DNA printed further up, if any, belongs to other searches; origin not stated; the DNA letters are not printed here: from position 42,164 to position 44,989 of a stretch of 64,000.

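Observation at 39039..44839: Translationally coupled SNF2 helicase + PglX/DrmMI-like N6-adenine methyltransferase with no other defence genes: candidate minimal helicase-methylase system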

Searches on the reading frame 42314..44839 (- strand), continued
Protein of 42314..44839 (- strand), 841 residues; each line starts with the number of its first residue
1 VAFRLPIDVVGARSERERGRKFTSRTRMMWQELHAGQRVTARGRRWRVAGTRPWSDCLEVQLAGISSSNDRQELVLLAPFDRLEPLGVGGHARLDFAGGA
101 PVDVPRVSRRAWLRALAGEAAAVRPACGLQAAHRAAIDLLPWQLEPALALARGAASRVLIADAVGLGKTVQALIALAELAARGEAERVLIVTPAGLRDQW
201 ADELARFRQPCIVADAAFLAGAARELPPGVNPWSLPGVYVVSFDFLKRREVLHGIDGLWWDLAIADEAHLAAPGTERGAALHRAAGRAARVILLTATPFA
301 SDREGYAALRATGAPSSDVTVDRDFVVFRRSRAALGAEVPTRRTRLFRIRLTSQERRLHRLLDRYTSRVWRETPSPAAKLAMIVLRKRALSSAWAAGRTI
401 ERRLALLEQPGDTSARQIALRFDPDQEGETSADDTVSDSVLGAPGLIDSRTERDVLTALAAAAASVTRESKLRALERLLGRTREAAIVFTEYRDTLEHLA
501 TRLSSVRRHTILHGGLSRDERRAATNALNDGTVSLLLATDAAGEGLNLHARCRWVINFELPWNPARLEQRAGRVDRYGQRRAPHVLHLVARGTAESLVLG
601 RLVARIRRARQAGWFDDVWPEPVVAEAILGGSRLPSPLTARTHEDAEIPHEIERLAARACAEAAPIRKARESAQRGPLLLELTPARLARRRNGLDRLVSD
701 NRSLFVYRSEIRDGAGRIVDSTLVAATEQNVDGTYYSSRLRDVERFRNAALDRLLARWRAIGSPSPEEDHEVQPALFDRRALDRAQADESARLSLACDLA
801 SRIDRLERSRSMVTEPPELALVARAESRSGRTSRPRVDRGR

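Call 67: predict_structure(alignment_id=A2)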
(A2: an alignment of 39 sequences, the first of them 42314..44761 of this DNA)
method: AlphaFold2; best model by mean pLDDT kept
length: 815 residues; sequences in the alignment: 39
mean_pLDDT: 81.5   pTM: 0.81
mean pLDDT of the five models: 81.5, 79.9, 79.6, 78.0, 75.8
residues with pLDDT >= 90: 296; 70-90: 372; 50-70: 82; < 50: 65
segments of 3 or more residues with pLDDT < 50: 62-69, 71-75, 386-404, 613-621, 742-746, 804-815
pLDDT, mean of each block of 10 residues (from residue 1): 66 85 85 83 71 85 43 58 88 86 84 89 92 88 94 91 91 88 90 88 87 94 88 94 85 92 93 68 85 66 78 78 94 94 90 90 92 93 58 40 56 87 93 97 95 94 92 95 89 86 94 85 90 81 86 85 85 62 54 67 70 46 78 86 59 87 86 85 88 90 79 92 91 79 49 77 84 91 90 88 50 40
secondary structure, 60 per line:
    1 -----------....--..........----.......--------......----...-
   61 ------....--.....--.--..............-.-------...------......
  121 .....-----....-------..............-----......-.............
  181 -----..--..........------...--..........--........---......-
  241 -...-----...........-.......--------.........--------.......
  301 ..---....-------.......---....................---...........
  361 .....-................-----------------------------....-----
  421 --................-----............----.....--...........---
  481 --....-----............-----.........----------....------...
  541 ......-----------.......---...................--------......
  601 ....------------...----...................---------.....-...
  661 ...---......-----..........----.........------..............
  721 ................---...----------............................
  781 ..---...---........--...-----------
elements in order (helices of 4 or more, strands of 3 or more residues): E12-15 E18-27 E32-38 E47-52 E57-59 E67-70 E73-77 H83-96 H115-125 E131-134 H142-155 E161-166 H168-180 H190-199 E211-216 H217-220 H223-230 E234-239 H250-260 E262-268 H277-285 H294-298 E299-302 H306-309 E317-323 H327-346 H350-365 H367-382 H412-415 H423-438 H444-455 E460-464 H467-477 E483-486 H492-503 E509-513 H514-517 E528-531 H538-546 E558-564 H568-586 H595-604 H624-642 E652-656 H658-663 H667-672 E678-687 E692-700 H707-736 H753-782 E786-788 E792-799

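Call 70: fold_search(model_id=the predicted structure, library=pdb)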
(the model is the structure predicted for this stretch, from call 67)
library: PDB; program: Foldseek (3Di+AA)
matches with E <= 10: 1304; with E <= 0.001: 778
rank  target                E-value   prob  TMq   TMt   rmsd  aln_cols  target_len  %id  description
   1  6bog_A                4.3e-21  1.00  0.41  0.36  16.0      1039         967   18  Crystal structure of RapA, a Swi2/Snf2 protein that recycles RNA polymerase during transcription (released 2017-12-13)
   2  8so8                  7.1e-21  1.00  0.40  0.38  16.9       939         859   17  Crystal structure of an N-terminally truncated variant of Escherichia coli RapA (released 2024-07-03)
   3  8spg                  1.6e-20  1.00  0.42  0.40  16.6       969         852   16  Crystal structure of N-terminally truncated Escherichia coli RapA in complex with MgADP (released 2024-07-03)
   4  8t0l_F                1.7e-20  1.00  0.52  0.45  14.2      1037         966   17  E. coli Sw2/Snf2 ATPase RapA bound to both ADP-AlF3 and reconstituted E. coli RNA polymerase post-termination complex  (released 2025-04-02)
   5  9n6h_K                2.4e-17  1.00  0.41  0.43  18.3       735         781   17  2.54 A S.cerevisiae Chd1[L886G/L889G/L891G]-nucleosome 1:1 complex (released 2025-06-11)
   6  9gd3_W                9.2e-17  1.00  0.43  0.40  19.2       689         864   16  Structure of a mononucleosome bound by one copy of Chd1 with the DBD on the exit-side DNA. (released 2024-09-18)
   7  7tn2_W                3.5e-16  1.00  0.40  0.37  11.4       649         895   17  Composite model of a Chd1-nucleosome complex in the nucleotide-free state derived from 2.3A and 2.7A Cryo-EM maps (released 2022-03-02)
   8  9jao_C                3.6e-16  1.00  0.42  0.54   8.8       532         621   18  The structure of SMARCAD1 bound to the hexasome in the presence of ADP-BeFx (released 2025-04-30)
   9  7zke_E                5.2e-16  1.00  0.39  0.21   9.1       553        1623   19  Mot1:TBP:DNA - pre-hydrolysis state (released 2023-04-26)
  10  9wbz_A                5.2e-16  1.00  0.40  0.48  17.9       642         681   17  The structure of NCP-motor-ARP module of ncBAF-nucleosome complex (released 2026-02-18)
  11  9gd2_W                5.4e-16  1.00  0.41  0.52  12.9       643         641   18  Structure of Chd1 bound to a dinucleosome with a dyad-to-dyad distance of 103 bp. (released 2024-09-18)
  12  9gd1_W                6.0e-16  1.00  0.42  0.41  12.7       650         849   18  Structure of Chd1 bound to a hexasome-nucleosome complex with a dyad-to-dyad distance of 103 bp. (released 2024-09-18)
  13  9n6k_K                6.0e-16  1.00  0.40  0.34  18.2       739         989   16  2.88 A S.cerevisiae Chd1[L886G/L889G/L891G]-nucleosome 2:1 complex with DNA-binding domain (released 2025-06-11)
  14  7vdv_A                7.3e-16  1.00  0.41  0.41  18.2       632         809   17  The overall structure of human chromatin remodeling PBAF-nucleosome complex (released 2022-05-18)
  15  7vdt_A                7.6e-16  1.00  0.42  0.55  17.4       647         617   18  The motor-nucleosome module of human chromatin remodeling PBAF-nucleosome complex (released 2022-05-18)
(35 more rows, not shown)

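Call 84: find_encoding_contigs(protein=P0001, flank=1200, max_places=3)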
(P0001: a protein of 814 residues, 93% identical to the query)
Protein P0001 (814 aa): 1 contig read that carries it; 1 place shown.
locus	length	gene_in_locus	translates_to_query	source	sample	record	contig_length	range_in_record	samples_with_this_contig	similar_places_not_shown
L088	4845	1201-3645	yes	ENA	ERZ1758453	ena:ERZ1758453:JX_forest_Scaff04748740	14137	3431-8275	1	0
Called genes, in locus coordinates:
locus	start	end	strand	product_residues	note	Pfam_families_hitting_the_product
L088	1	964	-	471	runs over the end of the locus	-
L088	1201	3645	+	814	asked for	PF00176:SNF2-rel_dom, PF00271:Helicase_C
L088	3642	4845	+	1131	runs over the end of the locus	PF02384:N6_Mtase (faint), PF07669:Eco57I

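Call 85: find_encoding_contigs(protein=P0002, flank=1200, max_places=3)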
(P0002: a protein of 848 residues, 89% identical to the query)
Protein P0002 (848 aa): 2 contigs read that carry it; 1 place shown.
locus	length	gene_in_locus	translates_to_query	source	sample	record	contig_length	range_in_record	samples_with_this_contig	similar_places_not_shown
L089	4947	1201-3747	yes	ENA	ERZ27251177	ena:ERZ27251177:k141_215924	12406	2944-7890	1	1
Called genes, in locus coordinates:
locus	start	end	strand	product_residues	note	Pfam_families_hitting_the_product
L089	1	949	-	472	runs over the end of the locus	PF00089:Trypsin, PF13365:Trypsin_2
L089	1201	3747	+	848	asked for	PF00176:SNF2-rel_dom, PF00271:Helicase_C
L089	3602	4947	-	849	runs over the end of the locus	PF01564:Spermine_synth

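Call 92: find_encoding_contigs(protein=P0002, flank=10000, max_places=3)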
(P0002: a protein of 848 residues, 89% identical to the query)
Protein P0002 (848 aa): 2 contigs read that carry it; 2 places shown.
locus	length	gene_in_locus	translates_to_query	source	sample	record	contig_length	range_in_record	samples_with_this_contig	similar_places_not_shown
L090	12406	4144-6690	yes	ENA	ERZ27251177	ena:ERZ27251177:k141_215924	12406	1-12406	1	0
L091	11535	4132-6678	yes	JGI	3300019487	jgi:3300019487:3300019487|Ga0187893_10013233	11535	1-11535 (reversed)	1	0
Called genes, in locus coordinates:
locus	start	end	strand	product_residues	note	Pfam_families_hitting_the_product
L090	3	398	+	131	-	?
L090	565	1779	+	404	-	-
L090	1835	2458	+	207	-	-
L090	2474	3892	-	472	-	PF00089:Trypsin, PF13365:Trypsin_2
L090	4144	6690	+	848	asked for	PF00176:SNF2-rel_dom, PF00271:Helicase_C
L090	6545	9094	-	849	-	PF01564:Spermine_synth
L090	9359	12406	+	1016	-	?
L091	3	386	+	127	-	?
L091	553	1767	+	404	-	-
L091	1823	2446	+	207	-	-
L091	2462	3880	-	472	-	PF00089:Trypsin, PF13365:Trypsin_2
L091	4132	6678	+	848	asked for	PF00176:SNF2-rel_dom, PF00271:Helicase_C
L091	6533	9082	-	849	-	PF01564:Spermine_synth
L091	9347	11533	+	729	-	?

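Call 94: search_protein_families(library=pfam, proteins=[L090:6545-9094:-, L090:9359-12406:+], max_evalue=0.001)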
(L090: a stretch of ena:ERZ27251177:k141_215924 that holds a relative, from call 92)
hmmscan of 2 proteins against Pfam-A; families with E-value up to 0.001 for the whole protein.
L090:6545-9094:- (849 aa): 2 families
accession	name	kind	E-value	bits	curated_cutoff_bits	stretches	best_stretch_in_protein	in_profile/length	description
PF01564.23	Spermine_synth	-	9e-12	45.3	22.9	1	526-652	3-128/186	Spermine/spermidine synthase domain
PF07690.21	MFS_1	-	0.0001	21.8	33.4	1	7-342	5-310/347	Major Facilitator Superfamily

L090:9359-12406:+ (1016 aa): 3 families
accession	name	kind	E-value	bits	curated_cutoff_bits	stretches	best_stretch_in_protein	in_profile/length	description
PF07669.17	Eco57I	-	2.4e-21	77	25.3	1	474-784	2-171/171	Eco57I restriction-modification methylase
PF02384.22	N6_Mtase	-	1e-13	51.8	20.4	2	351-494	5-99/311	N-6 DNA Methylase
PF20473.4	MmeI_Mtase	-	0.00011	21.9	27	1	407-501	17-91/259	MmeI, DNA-methyltransferase domain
